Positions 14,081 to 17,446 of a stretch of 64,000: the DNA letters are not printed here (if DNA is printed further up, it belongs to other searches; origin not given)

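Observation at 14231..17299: LplT-acyltransferase-AasC tri-domain fusion whose adenylation domain lacks the P-loop and is cut off before the C-terminal lid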

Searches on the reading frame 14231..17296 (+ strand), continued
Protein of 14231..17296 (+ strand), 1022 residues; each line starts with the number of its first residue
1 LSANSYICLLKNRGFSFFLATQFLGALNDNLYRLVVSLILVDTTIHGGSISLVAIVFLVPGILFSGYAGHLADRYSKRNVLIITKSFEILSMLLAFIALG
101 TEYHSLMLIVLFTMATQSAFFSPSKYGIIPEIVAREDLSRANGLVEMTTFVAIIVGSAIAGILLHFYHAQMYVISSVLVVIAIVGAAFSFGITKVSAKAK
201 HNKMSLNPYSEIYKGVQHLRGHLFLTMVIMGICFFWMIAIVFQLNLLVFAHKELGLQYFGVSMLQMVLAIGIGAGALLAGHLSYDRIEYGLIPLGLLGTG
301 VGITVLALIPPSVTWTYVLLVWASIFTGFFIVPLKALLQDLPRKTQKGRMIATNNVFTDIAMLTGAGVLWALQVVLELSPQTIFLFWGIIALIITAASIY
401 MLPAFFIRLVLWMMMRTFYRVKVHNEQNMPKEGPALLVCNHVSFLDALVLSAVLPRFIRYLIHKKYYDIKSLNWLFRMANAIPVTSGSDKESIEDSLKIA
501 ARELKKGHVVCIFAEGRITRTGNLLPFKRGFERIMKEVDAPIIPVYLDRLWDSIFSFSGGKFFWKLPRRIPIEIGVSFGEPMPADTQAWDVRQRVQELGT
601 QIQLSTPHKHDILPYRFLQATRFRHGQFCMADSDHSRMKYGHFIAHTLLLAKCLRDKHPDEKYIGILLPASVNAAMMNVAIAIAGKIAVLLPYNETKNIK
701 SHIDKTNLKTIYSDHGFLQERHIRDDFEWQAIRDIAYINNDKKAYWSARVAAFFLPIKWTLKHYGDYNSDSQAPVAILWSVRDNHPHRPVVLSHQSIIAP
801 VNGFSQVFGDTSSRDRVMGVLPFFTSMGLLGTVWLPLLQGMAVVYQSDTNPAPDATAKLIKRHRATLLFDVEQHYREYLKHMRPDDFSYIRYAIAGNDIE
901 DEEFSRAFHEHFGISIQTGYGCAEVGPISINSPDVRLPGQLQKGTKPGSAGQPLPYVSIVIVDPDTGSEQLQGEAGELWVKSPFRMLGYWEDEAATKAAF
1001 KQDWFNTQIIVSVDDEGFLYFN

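Call 12: find_encoding_contigs(protein=P0002, flank=6000, max_places=3)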
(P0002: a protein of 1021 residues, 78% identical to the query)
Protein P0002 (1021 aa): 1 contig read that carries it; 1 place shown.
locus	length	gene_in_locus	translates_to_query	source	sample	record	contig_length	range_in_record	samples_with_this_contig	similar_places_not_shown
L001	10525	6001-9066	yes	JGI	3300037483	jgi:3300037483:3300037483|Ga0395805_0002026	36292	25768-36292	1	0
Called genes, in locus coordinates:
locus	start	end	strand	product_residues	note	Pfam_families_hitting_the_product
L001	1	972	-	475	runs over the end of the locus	-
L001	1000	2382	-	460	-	PF00342:PGI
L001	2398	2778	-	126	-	PF02261:Asp_decarbox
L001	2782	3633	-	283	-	PF02569:Pantoate_ligase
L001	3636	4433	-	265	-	PF02548:Pantoate_transf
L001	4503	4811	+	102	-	-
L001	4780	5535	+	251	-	-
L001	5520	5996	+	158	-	-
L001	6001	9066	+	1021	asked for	PF05977:MFS_3, PF07690:MFS_1, PF01553:Acyltransferase, PF00501:AMP-binding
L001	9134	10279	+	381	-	PF14397:ATPgrasp_ST (faint), PF02655:ATP-grasp_3, PF08443:RimK (weak)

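Call 14: find_related_loci(query=A1, collection=genome_contigs, flank=7000)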
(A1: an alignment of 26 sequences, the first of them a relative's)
Query A1 (1022 aa) in genome_contigs; peptide patterns used: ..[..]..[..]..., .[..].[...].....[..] (x = any residue, [..] = any of these).
600 stretches matched a pattern (row limit reached: there are more); 580 encode a relative of the query (tblastn E <= 1e-3); the best 80 are kept; 80 distinct loci.
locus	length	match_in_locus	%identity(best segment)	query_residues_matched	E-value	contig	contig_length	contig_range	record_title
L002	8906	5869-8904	75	6-1019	0e+0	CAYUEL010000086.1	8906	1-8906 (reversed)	MAG TPA_asm: uncultured Gammaproteobacteria bacterium isolate SRP193066_co1_225 genome assembly, contig: NODE_6924_lengt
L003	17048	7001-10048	50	2-1022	0e+0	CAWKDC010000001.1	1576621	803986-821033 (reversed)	MAG: uncultured Gammaproteobacteria bacterium isolate MFD05512.bin.1.74 genome assembly, contig: contig_29360, whole gen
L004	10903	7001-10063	41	1-1019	0e+0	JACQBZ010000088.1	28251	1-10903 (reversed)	MAG: Nitrospirae bacterium isolate NC_groundwater_955_Pr1_S-0.2um_56_113 Montesol18-Sp2_coassembly_scaffold_898404, whol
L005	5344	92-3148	41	1-1019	0e+0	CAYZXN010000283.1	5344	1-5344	MAG TPA_asm: uncultured Syntrophobacteraceae bacterium isolate binchicken_co31_355 genome assembly, contig: k141_4099359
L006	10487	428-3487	41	1-1019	0e+0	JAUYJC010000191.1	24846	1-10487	MAG: Deltaproteobacteria bacterium isolate C24_metabat.bin.121_sub C24_k141_34320, whole genome shotgun sequence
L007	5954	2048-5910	41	1-1019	0e+0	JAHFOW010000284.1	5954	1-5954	MAG: Planctomycetota bacterium isolate nzgw512 NODE_15249_length_5955_cov_7.600103, whole genome shotgun sequence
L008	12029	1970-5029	41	1-1019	0e+0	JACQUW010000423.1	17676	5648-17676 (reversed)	MAG: Deltaproteobacteria bacterium isolate NC_groundwater_1447_Ag_S-0.65um_55_23 S_p65_S5_coassembly_k141_5556869, whole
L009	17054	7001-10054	39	1-1019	0e+0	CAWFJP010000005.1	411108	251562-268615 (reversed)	MAG: uncultured delta proteobacterium isolate MFD02242.bin.2.64 genome assembly, contig: contig_14819, whole genome shot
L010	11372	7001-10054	40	1-1019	0e+0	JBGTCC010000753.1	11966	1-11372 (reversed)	MAG: Thermodesulfobacteriota bacterium isolate JTS-RE110 k141_3586880, whole genome shotgun sequence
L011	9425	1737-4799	41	3-1019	0e+0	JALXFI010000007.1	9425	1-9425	MAG: bacterium isolate V2_metabat1_scaf2bin.005 V2_NODE_1035_length_9425_cov_2.281243, whole genome shotgun sequence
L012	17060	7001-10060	41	1-1019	0e+0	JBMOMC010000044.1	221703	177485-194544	MAG: Nitrospirota bacterium isolate Betzabe_MAG040 MAG040_44, whole genome shotgun sequence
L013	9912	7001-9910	42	1-968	0e+0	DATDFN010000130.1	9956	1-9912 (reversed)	MAG TPA_asm: Candidatus Binatia bacterium isolate SMAG_U227 k141_128170, whole genome shotgun sequence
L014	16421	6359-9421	40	1-1019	0e+0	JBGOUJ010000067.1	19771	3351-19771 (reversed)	MAG: Terriglobia bacterium isolate OBJ_0618_7090110_141 k141_200637_length_19771_cov_30.9560, whole genome shotgun seque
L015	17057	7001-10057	40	1-1019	0e+0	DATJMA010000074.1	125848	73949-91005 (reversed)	MAG TPA_asm: Bryobacteraceae bacterium isolate SMAG_U14823 k141_4601821, whole genome shotgun sequence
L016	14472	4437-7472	39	3-1019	0e+0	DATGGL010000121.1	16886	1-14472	MAG TPA_asm: Bryobacteraceae bacterium isolate SMAG_U9753 k141_1706430, whole genome shotgun sequence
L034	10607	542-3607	39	3-1022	0e+0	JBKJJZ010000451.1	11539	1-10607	MAG: Vicinamibacterales bacterium isolate ant_bin.222 k117_755204, whole genome shotgun sequence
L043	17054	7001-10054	39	1-1022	0e+0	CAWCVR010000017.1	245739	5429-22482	MAG: Bryobacterales bacterium isolate MFD01689.bin.1.102 genome assembly, contig: contig_34931, whole genome shotgun seq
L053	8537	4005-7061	38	1-1022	0e+0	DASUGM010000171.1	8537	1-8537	MAG TPA_asm: Vicinamibacterales bacterium isolate SMAG_U1405 k141_1725296, whole genome shotgun sequence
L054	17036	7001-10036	38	14-1022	0e+0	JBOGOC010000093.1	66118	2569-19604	MAG: Candidatus Polarisedimenticolia bacterium isolate M3-S_metawrap_bin.237 k127_3607102, whole genome shotgun sequence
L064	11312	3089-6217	36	1-1022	0e+0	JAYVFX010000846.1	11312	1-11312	MAG: Deltaproteobacteria bacterium isolate GL45_Down_concoct_107 GL45_Down_concoct_107_845, whole genome shotgun sequenc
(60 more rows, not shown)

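Call 16: find_encoding_contigs(protein=P0005, flank=7000, max_places=1)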
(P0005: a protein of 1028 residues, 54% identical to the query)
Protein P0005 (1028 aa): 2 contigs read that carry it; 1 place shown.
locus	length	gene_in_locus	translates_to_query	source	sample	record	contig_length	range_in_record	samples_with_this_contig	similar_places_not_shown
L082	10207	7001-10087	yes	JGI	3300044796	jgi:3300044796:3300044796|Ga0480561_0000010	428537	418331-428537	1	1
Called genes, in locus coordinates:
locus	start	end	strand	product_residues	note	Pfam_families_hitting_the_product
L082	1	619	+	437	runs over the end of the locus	PF01523:PmbA_TldD_1st, PF19290:PmbA_TldD_2nd, PF19289:PmbA_TldD_3rd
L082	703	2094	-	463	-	PF00342:PGI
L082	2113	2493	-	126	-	PF02261:Asp_decarbox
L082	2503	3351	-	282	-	PF02569:Pantoate_ligase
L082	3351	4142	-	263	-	PF02548:Pantoate_transf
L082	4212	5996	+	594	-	PF05954:Phage_GPD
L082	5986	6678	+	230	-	-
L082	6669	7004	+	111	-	-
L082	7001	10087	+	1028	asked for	PF05977:MFS_3, PF07690:MFS_1, PF01553:Acyltransferase, PF00501:AMP-binding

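Call 17: find_encoding_contigs(protein=P0012, flank=7000, max_places=1)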
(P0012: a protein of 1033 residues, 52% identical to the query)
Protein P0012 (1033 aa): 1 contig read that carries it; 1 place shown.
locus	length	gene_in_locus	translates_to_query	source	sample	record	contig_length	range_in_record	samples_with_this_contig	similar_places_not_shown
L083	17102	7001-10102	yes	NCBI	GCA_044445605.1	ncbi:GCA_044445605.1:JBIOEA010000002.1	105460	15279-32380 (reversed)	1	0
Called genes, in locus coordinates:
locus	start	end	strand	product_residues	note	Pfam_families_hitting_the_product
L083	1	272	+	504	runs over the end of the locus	PF08529:NusA_N, PF00575:S1 (weak), PF13184:KH_NusA_1st, PF26594:KH_NusA_2nd, PF14520:HHH_5 (weak)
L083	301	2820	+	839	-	PF08364:IF2_assoc (weak), PF04760:IF2_N, PF00009:GTP_EFTU, PF00071:Ras (weak), PF01926:MMR_HSR1, PF22042:EF-G_D2, PF11987:IF-2, PF03144:GTP_EFTU_D2, +1 more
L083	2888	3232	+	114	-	PF02033:RBFA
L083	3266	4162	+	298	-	PF01509:TruB_N, PF16198:TruB_C_2, PF09157:TruB-C_2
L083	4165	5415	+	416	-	PF13857:Ank_5 (faint), PF12796:Ank_2, PF13637:Ank_4, PF00023:Ank, PF13606:Ank_3 (weak), PF13637:Ank_4 (weak)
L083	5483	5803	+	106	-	-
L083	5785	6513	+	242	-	-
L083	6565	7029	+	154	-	-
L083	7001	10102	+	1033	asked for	PF05977:MFS_3, PF07690:MFS_1, PF01553:Acyltransferase, PF00501:AMP-binding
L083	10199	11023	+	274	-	PF00106:adh_short, PF08659:KR, PF13561:adh_short_C2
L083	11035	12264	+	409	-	PF02655:ATP-grasp_3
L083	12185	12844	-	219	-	PF01113:DapB_N, PF05173:DapB_C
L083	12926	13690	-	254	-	PF00106:adh_short, PF08659:KR, PF13561:adh_short_C2, PF23441:SDR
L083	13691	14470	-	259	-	PF00494:SQS_PSY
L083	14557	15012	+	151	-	PF03703:bPH_2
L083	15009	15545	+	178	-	PF03703:bPH_2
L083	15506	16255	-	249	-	PF05401:NodS, PF13489:Methyltransf_23, PF02353:CMAS, PF05175:MTS, PF13847:Methyltransf_31, PF08241:Methyltransf_11, PF08242:Methyltransf_12, PF13649:Methyltransf_25, +3 more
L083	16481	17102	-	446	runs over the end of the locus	-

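Call 18: find_encoding_contigs(protein=P0017, flank=7000, max_places=1)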
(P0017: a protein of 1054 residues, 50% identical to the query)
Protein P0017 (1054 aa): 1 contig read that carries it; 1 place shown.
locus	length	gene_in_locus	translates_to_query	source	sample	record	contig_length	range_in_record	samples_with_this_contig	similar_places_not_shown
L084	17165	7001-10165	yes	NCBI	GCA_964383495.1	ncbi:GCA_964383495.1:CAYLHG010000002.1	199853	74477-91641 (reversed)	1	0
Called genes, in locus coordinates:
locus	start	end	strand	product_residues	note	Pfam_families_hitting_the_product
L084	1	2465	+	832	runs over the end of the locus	PF08364:IF2_assoc (weak), PF04760:IF2_N, PF00009:GTP_EFTU, PF00071:Ras (weak), PF01926:MMR_HSR1, PF22042:EF-G_D2, PF11987:IF-2, PF03144:GTP_EFTU_D2, +1 more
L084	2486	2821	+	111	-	PF02033:RBFA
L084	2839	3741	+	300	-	PF01509:TruB_N, PF16198:TruB_C_2, PF09157:TruB-C_2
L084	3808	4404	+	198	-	PF11188:DUF2975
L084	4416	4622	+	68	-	PF13443:HTH_26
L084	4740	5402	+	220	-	-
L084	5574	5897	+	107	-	-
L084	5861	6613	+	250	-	-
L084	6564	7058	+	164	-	-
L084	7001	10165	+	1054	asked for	PF05977:MFS_3 (weak), PF07690:MFS_1, PF01553:Acyltransferase, PF00501:AMP-binding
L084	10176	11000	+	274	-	PF00106:adh_short, PF08659:KR, PF13561:adh_short_C2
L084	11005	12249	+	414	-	PF02655:ATP-grasp_3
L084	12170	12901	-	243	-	PF01113:DapB_N, PF05173:DapB_C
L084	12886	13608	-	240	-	PF23441:SDR, PF00106:adh_short, PF08659:KR, PF13561:adh_short_C2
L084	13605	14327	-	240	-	PF00494:SQS_PSY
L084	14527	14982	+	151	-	PF03703:bPH_2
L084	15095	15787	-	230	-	PF13489:Methyltransf_23, PF01209:Ubie_methyltran, PF02353:CMAS, PF06325:PrmA, PF13649:Methyltransf_25, PF13847:Methyltransf_31, PF08241:Methyltransf_11, PF08242:Methyltransf_12, +3 more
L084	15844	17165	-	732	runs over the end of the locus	PF14501:HATPase_c_5 (faint), PF02518:HATPase_c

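Call 19: find_encoding_contigs(protein=P0022, flank=7000, max_places=1)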
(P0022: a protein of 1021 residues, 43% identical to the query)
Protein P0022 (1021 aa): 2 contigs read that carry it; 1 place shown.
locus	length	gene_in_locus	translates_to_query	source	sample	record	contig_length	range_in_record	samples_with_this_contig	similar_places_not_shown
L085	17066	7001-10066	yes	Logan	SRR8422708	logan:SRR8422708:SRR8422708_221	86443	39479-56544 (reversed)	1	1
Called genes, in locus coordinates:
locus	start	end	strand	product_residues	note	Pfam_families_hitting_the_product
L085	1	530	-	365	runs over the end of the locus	PF02350:Epimerase_2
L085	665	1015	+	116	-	PF07963:N_methyl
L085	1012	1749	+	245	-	-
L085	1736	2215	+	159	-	-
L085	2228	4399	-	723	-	-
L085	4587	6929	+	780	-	PF08448:PAS_4, PF13426:PAS_9 (weak), PF08448:PAS_4, PF13426:PAS_9 (weak), PF00512:HisKA, PF02518:HATPase_c, PF00072:Response_reg, PF01627:Hpt, +1 more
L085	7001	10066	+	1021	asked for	PF05977:MFS_3 (weak), PF07690:MFS_1, PF01553:Acyltransferase, PF00501:AMP-binding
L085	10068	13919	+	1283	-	-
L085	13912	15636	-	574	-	-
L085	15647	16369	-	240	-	PF01113:DapB_N, PF05173:DapB_C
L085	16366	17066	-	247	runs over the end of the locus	PF00106:adh_short, PF08659:KR, PF13561:adh_short_C2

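Call 20: find_encoding_contigs(protein=P0023, flank=7000, max_places=1)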
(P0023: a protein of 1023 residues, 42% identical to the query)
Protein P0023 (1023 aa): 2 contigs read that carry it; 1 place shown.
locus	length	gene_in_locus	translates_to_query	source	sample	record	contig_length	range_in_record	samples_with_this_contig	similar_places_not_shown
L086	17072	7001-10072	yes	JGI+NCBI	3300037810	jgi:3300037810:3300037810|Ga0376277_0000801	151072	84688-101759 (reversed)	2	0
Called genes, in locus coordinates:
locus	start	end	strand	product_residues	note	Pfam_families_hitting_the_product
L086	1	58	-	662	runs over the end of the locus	PF00133:tRNA-synt_1, PF09334:tRNA-synt_1g, PF01406:tRNA-synt_1e (weak), PF19303:Anticodon_3, PF01588:tRNA_bind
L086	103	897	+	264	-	PF09140:MipZ, PF10609:ParA, PF13614:AAA_31, PF01656:CbiA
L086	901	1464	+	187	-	PF22769:DCD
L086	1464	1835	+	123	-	-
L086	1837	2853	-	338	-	PF07581:Glug (faint)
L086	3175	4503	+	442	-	-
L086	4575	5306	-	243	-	-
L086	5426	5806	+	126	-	PF07963:N_methyl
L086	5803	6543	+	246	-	-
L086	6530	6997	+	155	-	-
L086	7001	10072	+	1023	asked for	PF05977:MFS_3 (weak), PF07690:MFS_1, PF01553:Acyltransferase, PF00501:AMP-binding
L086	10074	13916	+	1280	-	-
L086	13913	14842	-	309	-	PF01522:Polysacc_deac_1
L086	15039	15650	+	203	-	PF00440:TetR_N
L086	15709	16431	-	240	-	PF01113:DapB_N, PF05173:DapB_C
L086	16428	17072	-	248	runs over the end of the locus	PF00106:adh_short, PF08659:KR, PF13561:adh_short_C2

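Call 21: find_encoding_contigs(protein=P0020, flank=7000, max_places=1)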
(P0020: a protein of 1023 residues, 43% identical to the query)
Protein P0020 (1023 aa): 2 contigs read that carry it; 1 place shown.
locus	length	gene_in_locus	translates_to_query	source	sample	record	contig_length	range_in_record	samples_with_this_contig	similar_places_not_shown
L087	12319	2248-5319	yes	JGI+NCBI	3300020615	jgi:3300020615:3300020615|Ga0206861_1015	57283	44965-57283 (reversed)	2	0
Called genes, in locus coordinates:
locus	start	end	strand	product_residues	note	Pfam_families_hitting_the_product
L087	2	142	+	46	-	?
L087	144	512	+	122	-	PF07963:N_methyl (faint)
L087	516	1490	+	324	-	PF07963:N_methyl (faint)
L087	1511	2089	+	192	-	-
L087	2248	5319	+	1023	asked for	PF07690:MFS_1, PF01553:Acyltransferase, PF00501:AMP-binding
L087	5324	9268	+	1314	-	-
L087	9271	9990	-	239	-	PF01113:DapB_N, PF05173:DapB_C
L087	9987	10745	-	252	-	PF00106:adh_short, PF08659:KR, PF13561:adh_short_C2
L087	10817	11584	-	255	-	-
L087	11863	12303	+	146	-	PF03703:bPH_2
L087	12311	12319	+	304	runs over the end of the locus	PF03279:Lip_A_acyltrans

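Call 22: find_encoding_contigs(protein=P0018, flank=7000, max_places=1)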
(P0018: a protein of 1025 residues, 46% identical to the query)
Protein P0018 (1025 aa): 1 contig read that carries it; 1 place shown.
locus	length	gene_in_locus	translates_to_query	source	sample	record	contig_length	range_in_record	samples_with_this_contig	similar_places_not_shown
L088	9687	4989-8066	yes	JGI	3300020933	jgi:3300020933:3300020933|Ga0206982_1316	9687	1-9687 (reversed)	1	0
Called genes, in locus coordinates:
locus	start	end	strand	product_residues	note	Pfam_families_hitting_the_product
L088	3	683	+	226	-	?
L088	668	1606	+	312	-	-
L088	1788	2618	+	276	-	PF00005:ABC_tran, PF13555:AAA_29 (weak)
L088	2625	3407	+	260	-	PF02405:MlaE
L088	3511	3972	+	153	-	PF02470:MlaD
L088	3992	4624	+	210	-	PF05494:MlaC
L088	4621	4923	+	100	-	PF01740:STAS (weak), PF13466:STAS_2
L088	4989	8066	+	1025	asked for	PF05977:MFS_3 (faint), PF07690:MFS_1, PF01553:Acyltransferase, PF00501:AMP-binding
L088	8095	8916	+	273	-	PF00378:ECH_1, PF16113:ECH_2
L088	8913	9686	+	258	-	?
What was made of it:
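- Tried and rejected: Rejected as universal (calls 19-22).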
